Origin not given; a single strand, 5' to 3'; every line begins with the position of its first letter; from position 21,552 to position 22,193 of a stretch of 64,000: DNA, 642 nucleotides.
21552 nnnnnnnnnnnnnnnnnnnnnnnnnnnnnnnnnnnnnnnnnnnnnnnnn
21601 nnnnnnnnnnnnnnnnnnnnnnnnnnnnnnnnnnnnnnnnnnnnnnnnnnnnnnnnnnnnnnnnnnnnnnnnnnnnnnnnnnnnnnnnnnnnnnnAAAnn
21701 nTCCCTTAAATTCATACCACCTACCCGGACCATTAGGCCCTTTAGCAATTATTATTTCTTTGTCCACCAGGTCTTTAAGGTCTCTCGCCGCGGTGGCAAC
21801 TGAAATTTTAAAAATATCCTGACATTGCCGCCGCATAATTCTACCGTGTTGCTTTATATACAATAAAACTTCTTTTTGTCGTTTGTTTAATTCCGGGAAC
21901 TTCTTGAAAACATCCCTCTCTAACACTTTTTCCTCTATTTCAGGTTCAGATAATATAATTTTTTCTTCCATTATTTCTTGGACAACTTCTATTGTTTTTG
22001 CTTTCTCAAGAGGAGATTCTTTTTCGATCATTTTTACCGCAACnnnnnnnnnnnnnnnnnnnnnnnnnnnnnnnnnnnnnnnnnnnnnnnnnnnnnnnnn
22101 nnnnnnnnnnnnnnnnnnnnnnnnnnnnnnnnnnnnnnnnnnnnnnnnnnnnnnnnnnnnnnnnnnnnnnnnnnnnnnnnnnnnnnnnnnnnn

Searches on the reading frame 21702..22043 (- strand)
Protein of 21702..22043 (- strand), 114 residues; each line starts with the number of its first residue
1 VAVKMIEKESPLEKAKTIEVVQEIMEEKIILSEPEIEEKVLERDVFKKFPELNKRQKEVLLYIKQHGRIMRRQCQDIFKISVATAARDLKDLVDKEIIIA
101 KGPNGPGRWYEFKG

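Call 48: search_protein_families(library=pfam, max_evalue=1, proteins=[window:21702-22043:-])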
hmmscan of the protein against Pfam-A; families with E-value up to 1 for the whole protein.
window:21702-22043:- (114 aa): 6 families
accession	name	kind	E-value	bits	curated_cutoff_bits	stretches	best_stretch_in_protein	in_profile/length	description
PF08220.18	HTH_DeoR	-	8.2e-06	25.9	21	1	55-99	1-45/57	DeoR-like helix-turn-helix domain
PF13412.12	HTH_24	-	0.021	14.8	21.9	1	52-98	1-47/48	Winged helix-turn-helix DNA-binding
PF04492.19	Phage_rep_O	-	0.09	13.8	28.7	1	62-102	43-83/95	Bacteriophage replication protein O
PF01047.28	MarR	-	0.1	13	24.6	1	52-98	1-47/59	MarR family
PF17671.6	DUF5531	-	0.2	12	25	1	10-60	75-123/152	Family of unknown function (DUF5531)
PF01280.26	Ribosomal_L19e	-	0.2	12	25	0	79-101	29-51/53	Ribosomal protein L19e, N-terminal domain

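Call 50: find_homologous_proteins(query=window:21702-22043:-, max_evalue=0.001)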
Query window:21702-22043:- (114 aa): 3 proteins with E <= 0.001 among 3 candidates.
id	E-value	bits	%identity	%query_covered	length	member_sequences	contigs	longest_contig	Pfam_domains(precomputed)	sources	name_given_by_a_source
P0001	1.0e-15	76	59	55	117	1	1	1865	PF13412.13,PF08279.19,PF08220.19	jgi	jgi:predicted HTH transcriptional regulator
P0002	1.4e-14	72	62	55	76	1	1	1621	PF08220.19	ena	-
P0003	1.7e-13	69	52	69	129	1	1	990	-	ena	-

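Call 51: find_encoding_contigs(protein=P0001, flank=5000)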
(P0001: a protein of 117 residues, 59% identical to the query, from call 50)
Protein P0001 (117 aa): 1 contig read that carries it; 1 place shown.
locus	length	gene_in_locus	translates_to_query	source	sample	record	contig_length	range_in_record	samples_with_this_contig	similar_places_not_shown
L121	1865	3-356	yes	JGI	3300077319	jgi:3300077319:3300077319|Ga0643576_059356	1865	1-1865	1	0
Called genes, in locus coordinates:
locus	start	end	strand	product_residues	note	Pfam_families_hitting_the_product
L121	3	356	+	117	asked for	PF08220:HTH_DeoR, PF08279:HTH_11 (weak), PF13412:HTH_24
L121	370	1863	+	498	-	?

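Call 52: find_encoding_contigs(protein=P0002, flank=5000)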
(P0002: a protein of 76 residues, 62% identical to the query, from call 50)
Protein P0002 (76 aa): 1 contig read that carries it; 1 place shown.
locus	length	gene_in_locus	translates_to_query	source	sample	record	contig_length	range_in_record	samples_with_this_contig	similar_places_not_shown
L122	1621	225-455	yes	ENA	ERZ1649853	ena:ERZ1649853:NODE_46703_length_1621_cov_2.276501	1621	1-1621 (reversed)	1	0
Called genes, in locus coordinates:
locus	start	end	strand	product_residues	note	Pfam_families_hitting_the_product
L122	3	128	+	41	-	?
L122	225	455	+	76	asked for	PF08220:HTH_DeoR (weak)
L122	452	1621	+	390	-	?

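Call 53: find_encoding_contigs(protein=P0003, flank=5000)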
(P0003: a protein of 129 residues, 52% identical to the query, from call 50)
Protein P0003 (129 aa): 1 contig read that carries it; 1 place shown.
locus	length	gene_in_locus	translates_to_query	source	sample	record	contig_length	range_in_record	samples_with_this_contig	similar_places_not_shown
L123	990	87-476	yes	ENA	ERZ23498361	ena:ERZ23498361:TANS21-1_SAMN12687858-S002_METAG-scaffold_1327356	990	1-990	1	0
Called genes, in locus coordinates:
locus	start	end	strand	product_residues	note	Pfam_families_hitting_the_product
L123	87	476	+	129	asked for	-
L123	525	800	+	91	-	PF00873:ACR_tran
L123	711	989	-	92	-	?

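Call 71: find_homologous_proteins(query=A4, max_evalue=0.001)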
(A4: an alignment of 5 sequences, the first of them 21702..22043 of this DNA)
Query A4 (5 sequences) (114 aa, profile of the alignment): 180 proteins with E <= 0.001 among 8000 candidates; the best 120 are listed.
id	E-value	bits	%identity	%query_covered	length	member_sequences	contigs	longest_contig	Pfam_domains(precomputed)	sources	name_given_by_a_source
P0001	3.7e-41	158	59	55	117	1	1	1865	PF13412.13,PF08279.19,PF08220.19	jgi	jgi:predicted HTH transcriptional regulator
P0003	1.3e-39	153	52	69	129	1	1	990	-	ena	-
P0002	3.4e-31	126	62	55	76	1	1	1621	PF08220.19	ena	-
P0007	3.9e-30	122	57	55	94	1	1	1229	PF08220.19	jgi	-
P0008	1.3e-28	117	56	54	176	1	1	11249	PF08220.19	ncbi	ncbi:MAG: DeoR family transcriptional regulator, partial [Candidatus Omnitrophota bacterium]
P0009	1.4e-28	117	53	54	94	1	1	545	PF08220.19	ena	-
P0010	3.1e-28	116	47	71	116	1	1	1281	PF08220.19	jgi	jgi:predicted HTH transcriptional regulator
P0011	5.0e-28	116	43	78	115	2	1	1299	PF08220.19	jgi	-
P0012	7.4e-28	115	49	55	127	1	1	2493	PF08220.19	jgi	-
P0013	7.8e-28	115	61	56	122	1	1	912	PF08220.19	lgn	-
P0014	1.7e-27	114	59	54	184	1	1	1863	PF08220.19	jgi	-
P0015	2.1e-27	114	55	54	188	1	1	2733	PF00873.26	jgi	-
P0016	3.0e-27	113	58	54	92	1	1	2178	PF13412.13,PF08279.19,PF08220.19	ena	-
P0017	5.1e-27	112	43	99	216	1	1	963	PF13412.13,PF08220.19,PF00873.26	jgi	-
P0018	5.6e-27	112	58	54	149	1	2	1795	-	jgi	jgi:hypothetical protein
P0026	4.6e-26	109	48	53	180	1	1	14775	PF08220.19,PF00873.26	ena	-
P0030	1.4e-25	108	50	53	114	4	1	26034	PF08220.19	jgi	jgi:predicted HTH transcriptional regulator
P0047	2.6e-23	100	51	54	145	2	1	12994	-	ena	-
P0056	2.8e-20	91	50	53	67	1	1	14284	PF13412.13,PF08220.19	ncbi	ncbi:MAG: DeoR family transcriptional regulator [Candidatus Omnitrophota bacterium]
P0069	1.7e-18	85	39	81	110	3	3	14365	-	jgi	-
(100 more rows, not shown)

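Call 72: find_encoding_contigs(protein=P0030, flank=10000, max_places=2)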
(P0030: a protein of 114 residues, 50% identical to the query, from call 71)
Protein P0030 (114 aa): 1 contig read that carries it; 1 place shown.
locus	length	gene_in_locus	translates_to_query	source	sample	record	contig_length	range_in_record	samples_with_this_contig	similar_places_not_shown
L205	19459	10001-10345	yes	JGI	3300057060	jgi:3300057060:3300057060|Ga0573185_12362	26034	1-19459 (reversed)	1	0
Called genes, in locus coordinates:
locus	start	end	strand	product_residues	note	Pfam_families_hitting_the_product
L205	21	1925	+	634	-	PF03544:TonB_C, PF13103:TonB_2 (weak), PF02321:OEP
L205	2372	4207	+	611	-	-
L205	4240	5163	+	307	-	-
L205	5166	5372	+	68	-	-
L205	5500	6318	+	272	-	-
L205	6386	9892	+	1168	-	PF00873:ACR_tran, PF03176:MMPL, PF02355:SecD_SecF_C (faint), PF03176:MMPL (weak)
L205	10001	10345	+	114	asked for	PF08220:HTH_DeoR (weak)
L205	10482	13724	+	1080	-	PF00873:ACR_tran, PF03176:MMPL (faint), PF00873:ACR_tran, PF02355:SecD_SecF_C (weak)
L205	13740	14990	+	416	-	PF25944:Beta-barrel_RND (faint), PF25954:Beta-barrel_RND_2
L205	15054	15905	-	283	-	PF13145:Rotamase_2, PF00639:Rotamase, PF13616:Rotamase_3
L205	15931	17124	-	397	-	PF04055:Radical_SAM, PF12544:LAM_C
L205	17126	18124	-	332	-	PF02655:ATP-grasp_3 (weak), PF01071:GARS_A (weak), PF07478:Dala_Dala_lig_C, PF13535:ATP-grasp_4 (faint)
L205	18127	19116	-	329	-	PF02655:ATP-grasp_3 (weak), PF07478:Dala_Dala_lig_C, PF13535:ATP-grasp_4 (weak)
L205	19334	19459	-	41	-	?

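Call 73: find_encoding_contigs(protein=P0056, flank=10000, max_places=2)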
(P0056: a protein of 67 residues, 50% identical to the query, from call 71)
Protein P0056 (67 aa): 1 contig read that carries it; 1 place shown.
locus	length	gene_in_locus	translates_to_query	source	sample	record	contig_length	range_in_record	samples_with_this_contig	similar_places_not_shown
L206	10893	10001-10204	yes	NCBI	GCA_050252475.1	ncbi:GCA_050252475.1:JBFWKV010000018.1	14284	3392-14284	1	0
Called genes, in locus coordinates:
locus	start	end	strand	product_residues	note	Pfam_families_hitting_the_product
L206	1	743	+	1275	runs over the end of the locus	-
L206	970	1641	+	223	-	PF01797:Y1_Tnp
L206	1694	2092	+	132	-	PF22148:Fervidolysin_NPro-like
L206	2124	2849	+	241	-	-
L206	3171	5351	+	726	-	PF02321:OEP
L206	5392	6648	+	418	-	PF25917:BSH_RND (weak), PF25973:BSH_CzcB (faint), PF25954:Beta-barrel_RND_2, PF25967:RND-MFP_C (weak), PF25989:YknX_C (weak)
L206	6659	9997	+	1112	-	PF00873:ACR_tran, PF03176:MMPL, PF02355:SecD_SecF_C (faint), PF03176:MMPL (weak)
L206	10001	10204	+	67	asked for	PF13412:HTH_24 (weak), PF08220:HTH_DeoR (weak)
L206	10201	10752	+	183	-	PF00873:ACR_tran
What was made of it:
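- It also occurs split into a separate small gene in L205 and L206 (calls 72, 73).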

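Call 74: find_encoding_contigs(protein=P0026, flank=10000, max_places=2)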
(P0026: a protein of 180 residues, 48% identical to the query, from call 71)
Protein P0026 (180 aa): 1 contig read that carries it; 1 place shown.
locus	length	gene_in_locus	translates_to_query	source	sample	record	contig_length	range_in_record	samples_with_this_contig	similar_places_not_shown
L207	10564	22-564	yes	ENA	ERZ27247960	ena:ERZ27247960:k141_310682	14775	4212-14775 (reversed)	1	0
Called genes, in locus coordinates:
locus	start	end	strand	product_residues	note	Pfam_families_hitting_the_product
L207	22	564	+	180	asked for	PF00873:ACR_tran, PF08220:HTH_DeoR (weak)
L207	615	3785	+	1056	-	PF00873:ACR_tran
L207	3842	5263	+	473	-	PF25954:Beta-barrel_RND_2, PF25967:RND-MFP_C (weak)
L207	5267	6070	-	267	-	PF13424:TPR_12 (faint), PF13431:TPR_17 (faint), PF00515:TPR_1 (faint), PF07719:TPR_2 (faint), PF13181:TPR_8 (faint), PF13432:TPR_16 (faint), PF13414:TPR_11 (weak)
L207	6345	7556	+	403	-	PF08495:FIST, PF10442:FIST_C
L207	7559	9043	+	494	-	PF13185:GAF_2, PF13492:GAF_3 (faint), PF00512:HisKA, PF02518:HATPase_c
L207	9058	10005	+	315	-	PF00072:Response_reg, PF23198:PDE8A_N (faint), PF00990:GGDEF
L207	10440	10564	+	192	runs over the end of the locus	-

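Call 75: find_encoding_contigs(protein=P0008, flank=10000, max_places=2)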
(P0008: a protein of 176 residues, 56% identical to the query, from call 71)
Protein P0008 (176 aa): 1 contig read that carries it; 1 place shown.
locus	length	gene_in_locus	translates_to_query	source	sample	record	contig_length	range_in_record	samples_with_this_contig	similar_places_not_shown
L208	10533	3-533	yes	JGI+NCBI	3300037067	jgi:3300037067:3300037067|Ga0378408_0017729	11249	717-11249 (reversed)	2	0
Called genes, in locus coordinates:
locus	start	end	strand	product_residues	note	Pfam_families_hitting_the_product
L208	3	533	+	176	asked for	PF08220:HTH_DeoR (weak)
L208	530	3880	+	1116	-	PF00873:ACR_tran, PF03176:MMPL (weak), PF02355:SecD_SecF_C (weak)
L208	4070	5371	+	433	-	PF25917:BSH_RND, PF25944:Beta-barrel_RND (weak), PF25954:Beta-barrel_RND_2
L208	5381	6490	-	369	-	PF00425:Chorismate_bind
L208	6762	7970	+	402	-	PF08495:FIST, PF10442:FIST_C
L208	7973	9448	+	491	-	PF00512:HisKA, PF02518:HATPase_c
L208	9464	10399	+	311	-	PF00072:Response_reg, PF00990:GGDEF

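Call 114: find_encoding_contigs(protein=P0069, flank=10000, max_places=3)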
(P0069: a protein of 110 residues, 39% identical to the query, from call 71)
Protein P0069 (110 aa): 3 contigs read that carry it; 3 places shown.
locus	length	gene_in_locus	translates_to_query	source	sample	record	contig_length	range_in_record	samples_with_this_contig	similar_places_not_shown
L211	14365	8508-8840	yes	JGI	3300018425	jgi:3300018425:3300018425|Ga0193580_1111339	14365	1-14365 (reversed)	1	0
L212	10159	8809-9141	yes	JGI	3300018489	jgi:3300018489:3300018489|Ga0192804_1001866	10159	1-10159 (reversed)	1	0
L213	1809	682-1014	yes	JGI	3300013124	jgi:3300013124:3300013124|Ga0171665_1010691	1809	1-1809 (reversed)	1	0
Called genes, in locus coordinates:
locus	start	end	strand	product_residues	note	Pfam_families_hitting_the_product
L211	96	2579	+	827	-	PF07719:TPR_2 (faint)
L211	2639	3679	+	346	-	-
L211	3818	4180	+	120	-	-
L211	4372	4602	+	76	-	-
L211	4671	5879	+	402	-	PF00873:ACR_tran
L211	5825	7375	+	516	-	PF00873:ACR_tran, PF03176:MMPL (weak)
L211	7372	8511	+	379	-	PF00873:ACR_tran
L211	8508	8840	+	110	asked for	-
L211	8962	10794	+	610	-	PF00873:ACR_tran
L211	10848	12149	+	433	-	PF00873:ACR_tran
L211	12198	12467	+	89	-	-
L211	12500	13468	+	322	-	PF25917:BSH_RND (weak), PF25989:YknX_C (faint), PF25944:Beta-barrel_RND (faint), PF25954:Beta-barrel_RND_2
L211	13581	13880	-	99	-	-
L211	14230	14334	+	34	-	-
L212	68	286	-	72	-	-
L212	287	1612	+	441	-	-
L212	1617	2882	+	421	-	PF07719:TPR_2 (faint), PF13174:TPR_6 (faint), PF13424:TPR_12 (faint)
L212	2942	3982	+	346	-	-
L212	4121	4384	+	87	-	-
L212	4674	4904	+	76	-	-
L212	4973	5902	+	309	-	PF00873:ACR_tran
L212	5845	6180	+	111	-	PF00873:ACR_tran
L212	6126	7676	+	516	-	PF00873:ACR_tran, PF03176:MMPL (weak)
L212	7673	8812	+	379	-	PF00873:ACR_tran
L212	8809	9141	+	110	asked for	-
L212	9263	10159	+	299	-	?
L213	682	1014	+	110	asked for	-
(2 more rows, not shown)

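Call 115: find_encoding_contigs(protein=P0047, flank=10000, max_places=2)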
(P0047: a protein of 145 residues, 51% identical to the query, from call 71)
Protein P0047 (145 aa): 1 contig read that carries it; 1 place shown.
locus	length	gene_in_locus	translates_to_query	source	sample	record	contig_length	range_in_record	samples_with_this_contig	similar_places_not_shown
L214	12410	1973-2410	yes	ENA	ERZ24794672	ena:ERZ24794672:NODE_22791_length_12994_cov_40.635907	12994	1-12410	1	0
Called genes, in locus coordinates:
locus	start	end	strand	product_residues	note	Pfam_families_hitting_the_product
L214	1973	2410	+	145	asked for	-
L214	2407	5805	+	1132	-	PF00873:ACR_tran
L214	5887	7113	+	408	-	PF25917:BSH_RND, PF25973:BSH_CzcB (faint), PF25954:Beta-barrel_RND_2, PF25967:RND-MFP_C (faint), PF25989:YknX_C (weak)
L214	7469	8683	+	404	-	PF08495:FIST, PF10442:FIST_C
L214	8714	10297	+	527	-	PF00512:HisKA, PF02518:HATPase_c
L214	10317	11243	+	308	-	PF00072:Response_reg, PF00990:GGDEF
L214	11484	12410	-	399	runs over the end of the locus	PF00155:Aminotran_1_2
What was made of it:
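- Closest known: Envelope-stress regulons of OmpR-family regulators. Different: No response regulator with a DNA-binding output is encoded next to the boxes; the nearby regulator has a GGDEF output (calls 74, 75, 115).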
